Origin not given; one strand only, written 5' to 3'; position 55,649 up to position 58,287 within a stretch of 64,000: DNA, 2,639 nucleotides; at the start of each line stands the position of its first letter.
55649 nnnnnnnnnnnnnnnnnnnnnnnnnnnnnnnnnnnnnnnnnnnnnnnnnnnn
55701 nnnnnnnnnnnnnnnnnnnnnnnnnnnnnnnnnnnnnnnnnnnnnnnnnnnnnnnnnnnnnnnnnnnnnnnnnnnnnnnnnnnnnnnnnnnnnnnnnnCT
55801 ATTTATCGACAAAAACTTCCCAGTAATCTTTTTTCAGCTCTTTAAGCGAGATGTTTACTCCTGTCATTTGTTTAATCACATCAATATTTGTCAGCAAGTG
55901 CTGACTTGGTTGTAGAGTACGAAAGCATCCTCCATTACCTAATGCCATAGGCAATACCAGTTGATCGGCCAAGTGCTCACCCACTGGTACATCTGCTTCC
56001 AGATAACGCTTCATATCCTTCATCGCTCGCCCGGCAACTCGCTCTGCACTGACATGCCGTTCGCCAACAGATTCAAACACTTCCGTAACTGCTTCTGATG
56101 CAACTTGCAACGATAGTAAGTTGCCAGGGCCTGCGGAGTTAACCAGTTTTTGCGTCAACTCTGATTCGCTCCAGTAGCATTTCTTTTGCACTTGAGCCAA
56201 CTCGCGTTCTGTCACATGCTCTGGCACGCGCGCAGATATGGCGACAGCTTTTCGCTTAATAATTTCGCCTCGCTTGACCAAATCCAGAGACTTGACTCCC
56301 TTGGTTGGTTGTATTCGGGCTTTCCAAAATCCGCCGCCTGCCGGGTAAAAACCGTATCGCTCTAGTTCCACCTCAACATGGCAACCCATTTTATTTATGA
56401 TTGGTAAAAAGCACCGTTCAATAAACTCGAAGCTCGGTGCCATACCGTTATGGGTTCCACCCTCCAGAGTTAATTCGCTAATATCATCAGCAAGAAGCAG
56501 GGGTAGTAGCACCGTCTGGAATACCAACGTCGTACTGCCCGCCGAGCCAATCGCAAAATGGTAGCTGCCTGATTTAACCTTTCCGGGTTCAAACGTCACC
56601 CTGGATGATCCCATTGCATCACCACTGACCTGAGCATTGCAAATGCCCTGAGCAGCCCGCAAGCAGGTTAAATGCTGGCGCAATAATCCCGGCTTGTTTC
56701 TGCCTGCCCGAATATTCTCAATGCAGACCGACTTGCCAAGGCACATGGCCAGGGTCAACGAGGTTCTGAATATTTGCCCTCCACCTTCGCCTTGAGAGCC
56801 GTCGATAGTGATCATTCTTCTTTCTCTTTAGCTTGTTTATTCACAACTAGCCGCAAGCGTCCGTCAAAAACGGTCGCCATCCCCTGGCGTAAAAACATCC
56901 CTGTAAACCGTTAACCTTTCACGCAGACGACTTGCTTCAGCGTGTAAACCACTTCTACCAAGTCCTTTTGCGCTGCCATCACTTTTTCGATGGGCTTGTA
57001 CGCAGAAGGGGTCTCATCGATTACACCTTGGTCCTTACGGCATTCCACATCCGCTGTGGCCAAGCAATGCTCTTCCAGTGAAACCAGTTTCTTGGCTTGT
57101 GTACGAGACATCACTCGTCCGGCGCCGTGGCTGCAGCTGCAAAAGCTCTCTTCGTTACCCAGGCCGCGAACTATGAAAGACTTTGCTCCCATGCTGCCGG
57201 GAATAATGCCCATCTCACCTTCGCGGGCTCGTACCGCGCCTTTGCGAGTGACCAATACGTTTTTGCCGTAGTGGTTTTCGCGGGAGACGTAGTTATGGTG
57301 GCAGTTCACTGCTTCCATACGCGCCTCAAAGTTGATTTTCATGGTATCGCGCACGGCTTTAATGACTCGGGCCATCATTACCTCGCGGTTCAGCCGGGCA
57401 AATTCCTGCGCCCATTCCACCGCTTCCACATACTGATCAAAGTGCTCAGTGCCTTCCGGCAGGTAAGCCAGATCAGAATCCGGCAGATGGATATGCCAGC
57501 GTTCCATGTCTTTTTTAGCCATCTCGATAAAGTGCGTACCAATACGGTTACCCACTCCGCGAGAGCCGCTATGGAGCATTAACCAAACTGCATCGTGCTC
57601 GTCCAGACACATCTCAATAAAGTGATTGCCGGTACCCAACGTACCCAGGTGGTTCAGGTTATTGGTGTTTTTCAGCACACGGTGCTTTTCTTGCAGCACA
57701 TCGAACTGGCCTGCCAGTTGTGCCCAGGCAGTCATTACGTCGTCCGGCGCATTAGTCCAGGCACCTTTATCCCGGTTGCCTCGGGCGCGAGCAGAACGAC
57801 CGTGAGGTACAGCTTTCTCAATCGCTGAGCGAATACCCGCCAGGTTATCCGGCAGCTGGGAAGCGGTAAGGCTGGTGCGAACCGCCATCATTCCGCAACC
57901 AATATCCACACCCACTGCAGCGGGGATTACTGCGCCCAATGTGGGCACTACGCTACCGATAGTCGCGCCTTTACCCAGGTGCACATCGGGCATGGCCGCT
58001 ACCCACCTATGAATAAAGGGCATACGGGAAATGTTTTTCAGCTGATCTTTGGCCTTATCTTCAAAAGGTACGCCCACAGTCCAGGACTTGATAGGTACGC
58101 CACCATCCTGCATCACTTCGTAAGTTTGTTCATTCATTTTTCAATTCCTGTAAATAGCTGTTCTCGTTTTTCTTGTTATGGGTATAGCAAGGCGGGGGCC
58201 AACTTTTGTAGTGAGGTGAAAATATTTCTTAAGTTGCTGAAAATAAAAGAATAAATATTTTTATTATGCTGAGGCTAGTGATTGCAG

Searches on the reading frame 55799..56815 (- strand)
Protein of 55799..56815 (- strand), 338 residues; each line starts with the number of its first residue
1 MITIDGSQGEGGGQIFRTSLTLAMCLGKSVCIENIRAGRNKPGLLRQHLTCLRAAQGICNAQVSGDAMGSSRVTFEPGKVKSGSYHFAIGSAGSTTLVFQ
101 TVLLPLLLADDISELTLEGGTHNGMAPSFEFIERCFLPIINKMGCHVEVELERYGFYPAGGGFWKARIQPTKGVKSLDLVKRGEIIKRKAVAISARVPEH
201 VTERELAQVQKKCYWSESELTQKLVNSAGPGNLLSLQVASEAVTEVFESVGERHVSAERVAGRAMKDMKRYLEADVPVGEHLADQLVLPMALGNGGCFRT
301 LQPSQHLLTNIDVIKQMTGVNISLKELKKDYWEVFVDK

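Call 76: search_protein_families(library=pfam, proteins=[window:55799-56815:-], max_evalue=0.001)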
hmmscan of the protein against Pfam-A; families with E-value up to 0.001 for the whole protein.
window:55799-56815:- (338 aa): 2 families
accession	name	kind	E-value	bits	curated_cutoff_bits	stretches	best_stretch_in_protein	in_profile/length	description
PF01137.26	RTC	-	1.1e-78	263.9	27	1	9-323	2-220/221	RNA 3'-terminal phosphate cyclase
PF05189.18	RTC_insert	-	8.4e-13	49.1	23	1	181-272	2-101/102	RNA 3'-terminal phosphate cyclase (RTC), insert domain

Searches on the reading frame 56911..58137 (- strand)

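Call 76: search_protein_families(library=pfam, proteins=[window:56911-58137:-], max_evalue=0.001)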
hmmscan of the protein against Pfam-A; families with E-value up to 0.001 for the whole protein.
window:56911-58137:- (408 aa): 1 family
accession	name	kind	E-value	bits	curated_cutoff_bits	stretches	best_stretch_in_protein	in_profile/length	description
PF01139.22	RtcB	-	6.5e-133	444.5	27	1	32-408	1-426/426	tRNA-splicing ligase RtcB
